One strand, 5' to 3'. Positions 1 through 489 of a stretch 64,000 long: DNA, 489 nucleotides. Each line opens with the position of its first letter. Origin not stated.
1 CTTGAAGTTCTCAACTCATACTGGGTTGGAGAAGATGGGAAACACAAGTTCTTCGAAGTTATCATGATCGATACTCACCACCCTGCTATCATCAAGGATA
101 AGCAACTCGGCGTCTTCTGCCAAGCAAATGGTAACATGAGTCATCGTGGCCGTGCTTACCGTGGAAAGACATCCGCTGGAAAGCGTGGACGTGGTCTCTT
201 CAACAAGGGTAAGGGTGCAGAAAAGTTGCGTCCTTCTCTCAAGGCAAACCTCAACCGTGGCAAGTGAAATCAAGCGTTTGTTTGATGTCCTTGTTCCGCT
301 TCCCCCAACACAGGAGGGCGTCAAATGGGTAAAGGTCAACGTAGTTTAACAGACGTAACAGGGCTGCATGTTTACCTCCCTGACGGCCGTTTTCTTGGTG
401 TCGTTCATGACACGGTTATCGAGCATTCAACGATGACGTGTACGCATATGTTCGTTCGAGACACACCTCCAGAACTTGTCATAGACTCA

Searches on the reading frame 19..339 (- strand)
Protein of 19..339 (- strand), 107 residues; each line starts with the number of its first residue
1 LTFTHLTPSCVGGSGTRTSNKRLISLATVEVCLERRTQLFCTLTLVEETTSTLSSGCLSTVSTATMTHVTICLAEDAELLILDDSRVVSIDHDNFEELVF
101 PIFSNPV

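Call 76: search_protein_families(library=pfam, alignment_id=A2, max_evalue=0.00001)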
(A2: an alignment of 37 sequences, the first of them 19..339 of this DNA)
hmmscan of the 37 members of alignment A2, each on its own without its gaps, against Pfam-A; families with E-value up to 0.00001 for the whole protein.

A. member 1, window:19-339:- (107 aa): 0 families

B. families by the number of members that match (of 37 scanned): 47 families (the first 25 are shown)
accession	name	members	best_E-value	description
PF00361.26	Proton_antipo_M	3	1.9e-71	NADH:quinone oxidoreductase/Mrp antiporter, TM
PF00005.33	ABC_tran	2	1.2e-37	ABC transporter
PF13304.12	AAA_21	2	1e-09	AAA domain, putative AbiEii toxin, Type IV TA system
PF16363.11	GDP_Man_Dehyd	1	1.9e-133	GDP-mannose 4,6 dehydratase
PF01384.25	PHO4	1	3.2e-115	Phosphate transporter family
PF00146.26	NADHdh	1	6.2e-91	NADH dehydrogenase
PF00346.24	Complex1_49kDa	1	3.4e-72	Respiratory-chain NADH dehydrogenase, 49 Kd subunit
PF01370.27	Epimerase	1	7.8e-65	NAD dependent epimerase/dehydratase family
PF01163.29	RIO1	1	1e-50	RIO domain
PF00082.27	Peptidase_S8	1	2.2e-46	Subtilase family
PF01058.29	Oxidored_q6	1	7.8e-28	NADH ubiquinone oxidoreductase, 20 Kd subunit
PF00420.29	Oxidored_q2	1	1.9e-27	NADH-ubiquinone/plastoquinone oxidoreductase chain 4L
PF00329.25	Complex1_30kDa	1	3.9e-25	Respiratory-chain NADH dehydrogenase, 30 Kd subunit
PF01176.25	eIF-1a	1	5.1e-20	Translation initiation factor 1A / IF-1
PF02687.27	FtsX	1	5.4e-20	FtsX-like permease C-terminal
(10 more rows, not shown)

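Call 77: search_protein_families(library=padloc, alignment_id=A2, max_evalue=0.00001)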
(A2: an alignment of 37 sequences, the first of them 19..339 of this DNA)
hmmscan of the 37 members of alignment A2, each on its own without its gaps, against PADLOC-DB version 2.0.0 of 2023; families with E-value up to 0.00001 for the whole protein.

A. member 1, window:19-339:- (107 aa): 0 families

B. families by the number of members that match (of 37 scanned): 18 families
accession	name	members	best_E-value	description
PDLC04135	mad3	2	2.2e-31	mads_3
PDLC04140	mad8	2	2.9e-11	mads_8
PDLC02980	AriA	2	7.4e-09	-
PDLC02914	ATPase-Toprim_I-B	2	4.3e-07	-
PDLC03014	subtilase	1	7.1e-27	-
PDLC02903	pVip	1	5.3e-14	Viperins not associated with kinases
PDLC02197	IetS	1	6.9e-12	-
PDLC02904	pVip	1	1.1e-10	Viperins associated with kinases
PDLC00839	E1-E2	1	9.4e-09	E1-E2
PDLC00841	E1-E2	1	3.1e-08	E1-E2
PDLC04164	AriA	1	1.6e-07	-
PDLC00848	E1-E2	1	2.4e-07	E1-E2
PDLC00840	E1-E2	1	1.3e-06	E1-E2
PDLC00843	E1-E2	1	1.3e-06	E1-E2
PDLC00832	E1-E2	1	1.3e-06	E1-E2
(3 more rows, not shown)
